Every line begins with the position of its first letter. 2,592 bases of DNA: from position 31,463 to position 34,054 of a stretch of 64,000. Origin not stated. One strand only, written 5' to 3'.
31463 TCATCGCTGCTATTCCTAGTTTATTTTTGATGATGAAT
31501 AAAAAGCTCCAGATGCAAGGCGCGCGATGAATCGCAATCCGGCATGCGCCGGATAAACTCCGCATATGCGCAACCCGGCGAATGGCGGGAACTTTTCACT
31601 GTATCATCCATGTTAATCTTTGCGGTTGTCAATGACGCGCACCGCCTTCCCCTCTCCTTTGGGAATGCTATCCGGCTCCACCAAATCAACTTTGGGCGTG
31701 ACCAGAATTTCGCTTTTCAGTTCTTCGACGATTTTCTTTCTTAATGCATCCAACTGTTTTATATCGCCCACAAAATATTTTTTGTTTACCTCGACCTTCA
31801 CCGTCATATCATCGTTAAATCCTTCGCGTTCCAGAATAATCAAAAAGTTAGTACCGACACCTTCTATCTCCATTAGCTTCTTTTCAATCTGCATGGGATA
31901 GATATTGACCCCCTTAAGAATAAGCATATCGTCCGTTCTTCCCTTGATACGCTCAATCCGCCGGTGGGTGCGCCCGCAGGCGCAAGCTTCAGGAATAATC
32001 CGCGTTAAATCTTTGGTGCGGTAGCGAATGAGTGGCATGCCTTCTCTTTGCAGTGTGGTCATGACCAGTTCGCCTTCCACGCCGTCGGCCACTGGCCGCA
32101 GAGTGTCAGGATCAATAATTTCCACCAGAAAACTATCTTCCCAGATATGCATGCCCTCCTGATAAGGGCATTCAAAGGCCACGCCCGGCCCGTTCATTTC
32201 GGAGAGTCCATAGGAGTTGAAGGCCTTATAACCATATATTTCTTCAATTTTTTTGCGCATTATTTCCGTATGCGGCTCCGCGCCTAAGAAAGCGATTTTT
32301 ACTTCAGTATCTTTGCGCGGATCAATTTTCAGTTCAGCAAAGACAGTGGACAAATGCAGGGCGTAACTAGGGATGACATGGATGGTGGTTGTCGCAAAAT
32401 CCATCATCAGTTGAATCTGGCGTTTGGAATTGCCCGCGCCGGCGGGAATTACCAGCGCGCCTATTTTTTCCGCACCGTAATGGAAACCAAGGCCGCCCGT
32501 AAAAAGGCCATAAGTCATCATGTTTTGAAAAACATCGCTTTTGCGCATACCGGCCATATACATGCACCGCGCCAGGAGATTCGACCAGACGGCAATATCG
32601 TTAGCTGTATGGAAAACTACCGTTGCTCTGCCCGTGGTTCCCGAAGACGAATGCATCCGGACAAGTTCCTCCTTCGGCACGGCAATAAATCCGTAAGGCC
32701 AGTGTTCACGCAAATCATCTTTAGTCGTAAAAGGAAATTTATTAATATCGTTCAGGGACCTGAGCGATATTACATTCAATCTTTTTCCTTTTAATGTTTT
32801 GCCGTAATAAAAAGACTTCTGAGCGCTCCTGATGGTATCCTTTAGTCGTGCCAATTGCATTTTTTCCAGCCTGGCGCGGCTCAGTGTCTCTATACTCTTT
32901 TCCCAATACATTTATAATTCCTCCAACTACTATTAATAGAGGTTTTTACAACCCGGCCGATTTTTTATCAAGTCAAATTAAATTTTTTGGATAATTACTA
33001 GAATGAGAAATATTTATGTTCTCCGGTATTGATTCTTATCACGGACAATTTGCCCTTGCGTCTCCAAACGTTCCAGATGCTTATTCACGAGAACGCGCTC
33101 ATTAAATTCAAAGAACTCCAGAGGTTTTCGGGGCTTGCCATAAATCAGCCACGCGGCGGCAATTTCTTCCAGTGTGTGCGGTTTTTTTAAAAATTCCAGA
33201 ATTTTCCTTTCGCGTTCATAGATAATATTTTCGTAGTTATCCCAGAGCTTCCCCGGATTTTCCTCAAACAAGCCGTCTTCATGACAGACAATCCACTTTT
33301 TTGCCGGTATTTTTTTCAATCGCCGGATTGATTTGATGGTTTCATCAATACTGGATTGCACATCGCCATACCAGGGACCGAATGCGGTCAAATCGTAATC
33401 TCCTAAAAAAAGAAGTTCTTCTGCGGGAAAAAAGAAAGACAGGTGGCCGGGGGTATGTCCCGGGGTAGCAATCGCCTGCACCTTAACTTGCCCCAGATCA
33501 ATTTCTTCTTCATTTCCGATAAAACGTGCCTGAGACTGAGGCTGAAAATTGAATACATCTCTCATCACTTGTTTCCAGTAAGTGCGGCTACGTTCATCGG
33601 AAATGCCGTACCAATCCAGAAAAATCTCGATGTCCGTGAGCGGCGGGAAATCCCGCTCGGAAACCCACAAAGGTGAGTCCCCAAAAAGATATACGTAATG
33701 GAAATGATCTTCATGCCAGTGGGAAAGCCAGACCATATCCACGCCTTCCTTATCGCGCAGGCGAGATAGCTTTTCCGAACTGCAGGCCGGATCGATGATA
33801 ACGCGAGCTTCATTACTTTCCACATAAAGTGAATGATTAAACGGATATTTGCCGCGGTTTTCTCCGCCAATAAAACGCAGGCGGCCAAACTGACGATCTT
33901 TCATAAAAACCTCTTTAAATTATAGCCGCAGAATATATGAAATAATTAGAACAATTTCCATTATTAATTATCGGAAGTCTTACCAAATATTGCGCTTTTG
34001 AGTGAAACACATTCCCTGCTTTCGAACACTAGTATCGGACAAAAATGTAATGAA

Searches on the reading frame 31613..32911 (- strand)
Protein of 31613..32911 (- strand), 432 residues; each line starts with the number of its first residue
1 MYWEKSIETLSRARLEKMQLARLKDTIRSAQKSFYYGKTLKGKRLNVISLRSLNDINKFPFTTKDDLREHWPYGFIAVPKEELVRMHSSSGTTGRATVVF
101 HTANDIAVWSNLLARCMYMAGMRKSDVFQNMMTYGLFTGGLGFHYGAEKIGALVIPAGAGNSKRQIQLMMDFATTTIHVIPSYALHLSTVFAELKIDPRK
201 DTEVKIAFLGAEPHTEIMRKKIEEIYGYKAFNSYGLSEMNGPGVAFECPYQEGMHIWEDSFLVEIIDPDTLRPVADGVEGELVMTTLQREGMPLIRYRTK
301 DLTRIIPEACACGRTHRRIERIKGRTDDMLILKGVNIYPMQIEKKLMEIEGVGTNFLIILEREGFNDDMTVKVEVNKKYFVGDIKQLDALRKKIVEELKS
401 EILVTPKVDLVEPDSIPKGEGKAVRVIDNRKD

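Call 91: search_protein_families(library=pfam, proteins=[window:31613-32911:-], max_evalue=0.000001)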
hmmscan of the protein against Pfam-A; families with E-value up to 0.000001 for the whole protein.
window:31613-32911:- (432 aa): 2 families
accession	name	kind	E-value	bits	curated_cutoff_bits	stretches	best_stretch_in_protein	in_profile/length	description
PF14535.12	AMP-binding_C_2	-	4e-30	104.4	25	1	334-430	1-96/96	AMP-binding enzyme C-terminal domain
PF00501.34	AMP-binding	-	1.1e-12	47.9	29.9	1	78-284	159-374/384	AMP-binding enzyme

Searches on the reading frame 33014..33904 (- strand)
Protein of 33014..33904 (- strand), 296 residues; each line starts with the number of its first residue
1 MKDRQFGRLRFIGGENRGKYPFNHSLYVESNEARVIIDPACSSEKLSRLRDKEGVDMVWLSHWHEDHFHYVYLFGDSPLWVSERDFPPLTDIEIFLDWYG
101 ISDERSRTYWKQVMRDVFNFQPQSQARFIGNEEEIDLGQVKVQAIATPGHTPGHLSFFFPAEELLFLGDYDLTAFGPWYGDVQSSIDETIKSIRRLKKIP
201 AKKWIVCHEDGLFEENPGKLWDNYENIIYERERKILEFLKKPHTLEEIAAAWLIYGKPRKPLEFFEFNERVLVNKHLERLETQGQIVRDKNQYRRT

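Call 91: search_protein_families(library=pfam, proteins=[window:33014-33904:-], max_evalue=0.000001)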
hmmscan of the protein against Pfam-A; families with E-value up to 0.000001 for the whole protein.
window:33014-33904:- (296 aa): 2 families
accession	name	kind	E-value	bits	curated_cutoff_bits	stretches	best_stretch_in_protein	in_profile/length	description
PF00753.33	Lactamase_B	-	6.7e-17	62.5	22.7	1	24-208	7-196/196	Metallo-beta-lactamase superfamily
PF13483.12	Lactamase_B_3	-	7.9e-07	29.6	24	0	25-148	9-81/160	Beta-lactamase superfamily domain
